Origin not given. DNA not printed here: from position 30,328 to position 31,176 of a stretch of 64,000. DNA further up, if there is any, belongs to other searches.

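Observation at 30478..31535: Two uncharacterised genes translationally coupled to the end of the rpsI operon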

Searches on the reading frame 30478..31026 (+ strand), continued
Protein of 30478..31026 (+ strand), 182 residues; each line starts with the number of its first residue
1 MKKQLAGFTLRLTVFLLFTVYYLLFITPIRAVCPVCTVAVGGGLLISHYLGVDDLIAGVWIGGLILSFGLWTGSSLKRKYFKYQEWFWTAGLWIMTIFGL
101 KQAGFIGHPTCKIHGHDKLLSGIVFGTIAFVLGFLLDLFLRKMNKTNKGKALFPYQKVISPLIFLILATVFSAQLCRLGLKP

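Call 75: search_protein_families(library=pfam, proteins=[P0048, P0054, P0057, P0059, P0105, P0111, P0112, P0115, P0117, P0120], max_evalue=0.1)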
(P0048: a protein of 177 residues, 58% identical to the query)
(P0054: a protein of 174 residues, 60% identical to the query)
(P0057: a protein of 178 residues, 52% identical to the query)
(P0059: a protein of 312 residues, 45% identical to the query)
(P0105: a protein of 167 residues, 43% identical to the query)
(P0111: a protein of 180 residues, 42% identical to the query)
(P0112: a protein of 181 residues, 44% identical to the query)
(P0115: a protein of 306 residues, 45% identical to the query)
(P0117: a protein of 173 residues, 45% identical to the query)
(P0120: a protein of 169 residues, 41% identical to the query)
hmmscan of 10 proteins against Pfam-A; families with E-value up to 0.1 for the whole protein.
P0048 (177 aa): 0 families

P0054 (174 aa): 0 families

P0057 (178 aa): 0 families

P0059 (312 aa): 1 family
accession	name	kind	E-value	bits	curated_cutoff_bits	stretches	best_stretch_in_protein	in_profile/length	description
PF15012.11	DUF4519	-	0.051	14.2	27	0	276-312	19-55/56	Domain of unknown function (DUF4519)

P0105 (167 aa): 2 families
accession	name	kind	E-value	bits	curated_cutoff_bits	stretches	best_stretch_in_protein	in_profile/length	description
PF07884.19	VKOR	-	0.0019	18.8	27.5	1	6-35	98-127/134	Vitamin K epoxide reductase family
PF09706.15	Cas_CXXC_CXXC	-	0.032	14.8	21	0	130-157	13-39/69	CRISPR-associated protein (Cas_CXXC_CXXC)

P0111 (180 aa): 0 families

P0112 (181 aa): 4 families
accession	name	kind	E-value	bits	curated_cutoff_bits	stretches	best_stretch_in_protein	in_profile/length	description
PF16931.10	Phage_holin_8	-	0.0085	16.7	26.4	0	45-82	77-116/121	Putative phage holin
PF04246.17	RseC_MucC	-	0.013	15.9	24.4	0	30-79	73-119/130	Positive regulator of sigma(E), RseC/MucC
PF07136.16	DUF1385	-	0.017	14.8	22.1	1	52-156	10-102/227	Protein of unknown function (DUF1385)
PF11872.13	DUF3392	-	0.041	14.5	31.3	0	88-144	52-105/105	Protein of unknown function (DUF3392)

P0115 (306 aa): 1 family
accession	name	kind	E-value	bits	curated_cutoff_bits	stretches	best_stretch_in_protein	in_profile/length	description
PF02579.22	Nitro_FeMo-Co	-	6.5e-15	55.6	26.3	1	14-103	2-94/94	Dinitrogenase iron-molybdenum cofactor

P0117 (173 aa): 1 family
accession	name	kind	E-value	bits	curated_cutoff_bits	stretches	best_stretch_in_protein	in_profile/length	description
PF11460.13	DUF3007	-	0.0028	18.3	25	1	34-73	17-57/96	Protein of unknown function (DUF3007)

P0120 (169 aa): 1 family
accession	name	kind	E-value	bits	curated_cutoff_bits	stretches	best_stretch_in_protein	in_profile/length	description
PF11460.13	DUF3007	-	0.014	16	25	1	31-68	16-54/96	Protein of unknown function (DUF3007)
